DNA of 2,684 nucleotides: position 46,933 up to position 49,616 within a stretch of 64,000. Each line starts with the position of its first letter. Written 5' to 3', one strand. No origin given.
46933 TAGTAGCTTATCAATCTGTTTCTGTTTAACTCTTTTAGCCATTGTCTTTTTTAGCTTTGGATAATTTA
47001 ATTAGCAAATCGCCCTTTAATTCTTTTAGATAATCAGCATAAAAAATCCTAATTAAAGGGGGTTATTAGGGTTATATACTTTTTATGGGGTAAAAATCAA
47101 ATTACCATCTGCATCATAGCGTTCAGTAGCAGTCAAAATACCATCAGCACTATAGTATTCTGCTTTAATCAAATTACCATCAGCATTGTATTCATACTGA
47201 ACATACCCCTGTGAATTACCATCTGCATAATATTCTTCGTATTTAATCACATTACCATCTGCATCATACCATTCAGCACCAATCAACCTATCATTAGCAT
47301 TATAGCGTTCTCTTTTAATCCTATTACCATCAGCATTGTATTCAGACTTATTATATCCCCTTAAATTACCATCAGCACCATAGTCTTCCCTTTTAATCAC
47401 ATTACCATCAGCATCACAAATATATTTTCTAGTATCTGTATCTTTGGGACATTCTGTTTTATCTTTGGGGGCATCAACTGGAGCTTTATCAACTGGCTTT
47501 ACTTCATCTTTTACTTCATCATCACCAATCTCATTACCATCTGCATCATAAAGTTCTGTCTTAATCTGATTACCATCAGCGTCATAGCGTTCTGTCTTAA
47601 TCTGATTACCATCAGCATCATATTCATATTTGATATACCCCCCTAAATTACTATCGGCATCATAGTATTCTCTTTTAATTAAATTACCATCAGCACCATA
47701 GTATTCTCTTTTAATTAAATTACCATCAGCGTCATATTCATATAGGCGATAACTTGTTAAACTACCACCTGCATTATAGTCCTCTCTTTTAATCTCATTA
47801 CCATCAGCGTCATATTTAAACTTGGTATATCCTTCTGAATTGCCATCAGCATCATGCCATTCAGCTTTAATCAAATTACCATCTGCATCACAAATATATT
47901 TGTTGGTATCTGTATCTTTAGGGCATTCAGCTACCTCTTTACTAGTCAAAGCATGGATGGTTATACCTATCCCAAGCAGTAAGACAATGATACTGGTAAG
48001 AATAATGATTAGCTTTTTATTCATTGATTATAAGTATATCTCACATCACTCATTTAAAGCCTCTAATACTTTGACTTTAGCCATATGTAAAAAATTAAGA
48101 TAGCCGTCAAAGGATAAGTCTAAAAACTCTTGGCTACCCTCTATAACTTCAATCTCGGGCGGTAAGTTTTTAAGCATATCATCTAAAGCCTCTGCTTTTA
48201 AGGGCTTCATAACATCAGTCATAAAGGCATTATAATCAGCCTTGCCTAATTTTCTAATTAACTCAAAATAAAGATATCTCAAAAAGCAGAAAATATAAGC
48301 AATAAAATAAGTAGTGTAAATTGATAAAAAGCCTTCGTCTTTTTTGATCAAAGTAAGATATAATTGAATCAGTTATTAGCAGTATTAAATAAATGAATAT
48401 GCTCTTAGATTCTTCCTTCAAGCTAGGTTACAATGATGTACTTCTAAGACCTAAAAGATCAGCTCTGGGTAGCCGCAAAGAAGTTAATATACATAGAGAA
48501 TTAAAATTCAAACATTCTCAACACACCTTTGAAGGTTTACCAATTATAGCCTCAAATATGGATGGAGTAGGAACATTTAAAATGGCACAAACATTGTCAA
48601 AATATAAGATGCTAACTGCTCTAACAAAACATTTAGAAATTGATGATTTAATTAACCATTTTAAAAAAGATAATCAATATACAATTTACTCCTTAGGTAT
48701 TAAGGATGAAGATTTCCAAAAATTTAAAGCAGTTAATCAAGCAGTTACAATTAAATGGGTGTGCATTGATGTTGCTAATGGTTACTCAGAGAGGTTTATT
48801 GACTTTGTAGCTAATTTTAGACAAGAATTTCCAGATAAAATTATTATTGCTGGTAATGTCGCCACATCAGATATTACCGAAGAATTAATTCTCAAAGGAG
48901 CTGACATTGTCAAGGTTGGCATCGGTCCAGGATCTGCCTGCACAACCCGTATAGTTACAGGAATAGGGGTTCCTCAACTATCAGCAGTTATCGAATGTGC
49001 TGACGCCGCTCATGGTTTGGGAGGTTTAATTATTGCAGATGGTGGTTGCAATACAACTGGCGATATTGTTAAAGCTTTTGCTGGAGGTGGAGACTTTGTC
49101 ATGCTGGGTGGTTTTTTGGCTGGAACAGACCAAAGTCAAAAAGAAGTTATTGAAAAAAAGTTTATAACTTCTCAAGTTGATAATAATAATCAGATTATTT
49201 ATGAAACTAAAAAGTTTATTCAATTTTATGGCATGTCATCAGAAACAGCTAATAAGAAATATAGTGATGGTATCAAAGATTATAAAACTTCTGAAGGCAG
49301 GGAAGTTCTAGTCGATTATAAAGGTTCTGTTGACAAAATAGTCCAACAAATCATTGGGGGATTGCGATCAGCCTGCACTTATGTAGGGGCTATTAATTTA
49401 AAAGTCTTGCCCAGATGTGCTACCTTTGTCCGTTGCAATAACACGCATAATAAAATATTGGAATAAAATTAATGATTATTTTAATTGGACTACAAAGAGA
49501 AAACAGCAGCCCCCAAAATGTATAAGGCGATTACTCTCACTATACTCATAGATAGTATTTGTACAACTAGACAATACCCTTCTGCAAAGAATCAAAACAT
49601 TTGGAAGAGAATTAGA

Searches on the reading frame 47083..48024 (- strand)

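Call 76: search_protein_families(library=pfam, proteins=[window:47083-48024:-], max_evalue=0.0001)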
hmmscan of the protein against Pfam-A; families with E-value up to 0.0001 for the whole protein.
window:47083-48024:- (313 aa): 3 families
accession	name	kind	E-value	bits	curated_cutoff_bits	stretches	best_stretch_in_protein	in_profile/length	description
PF05593.20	RHS_repeat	-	1.9e-15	57.3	22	0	253-287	1-30/38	RHS Repeat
PF11178.13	DUF2963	-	7e-09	35.4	22.6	0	253-290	14-52/52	Protein of unknown function (DUF2963)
PF09318.15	Glyco_trans_A_1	-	1.9e-05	24.8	27.4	0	265-309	119-162/199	Glycosyl transferase 1 domain A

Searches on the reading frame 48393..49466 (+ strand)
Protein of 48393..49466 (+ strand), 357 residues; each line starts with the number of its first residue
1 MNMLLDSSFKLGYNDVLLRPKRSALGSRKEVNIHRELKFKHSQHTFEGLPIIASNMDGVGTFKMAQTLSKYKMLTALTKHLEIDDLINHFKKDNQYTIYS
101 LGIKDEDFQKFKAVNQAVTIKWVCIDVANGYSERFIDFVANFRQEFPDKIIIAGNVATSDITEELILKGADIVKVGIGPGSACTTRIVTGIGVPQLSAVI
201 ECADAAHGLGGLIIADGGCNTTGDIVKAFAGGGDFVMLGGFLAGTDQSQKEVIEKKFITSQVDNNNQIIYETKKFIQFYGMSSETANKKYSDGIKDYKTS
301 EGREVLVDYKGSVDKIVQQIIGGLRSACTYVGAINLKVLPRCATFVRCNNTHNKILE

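Call 76: search_protein_families(library=pfam, proteins=[window:48393-49466:+], max_evalue=0.0001)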
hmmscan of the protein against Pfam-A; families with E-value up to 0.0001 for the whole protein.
window:48393-49466:+ (357 aa): 1 family
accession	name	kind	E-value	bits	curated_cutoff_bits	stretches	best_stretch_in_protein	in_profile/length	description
PF00478.31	IMPDH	-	5.4e-69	233.2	25.6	1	11-350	2-336/345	IMP dehydrogenase / GMP reductase domain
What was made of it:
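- Checked: The ORF at 48393-49466 is an IMPDH/GMP-reductase family protein (call 76).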
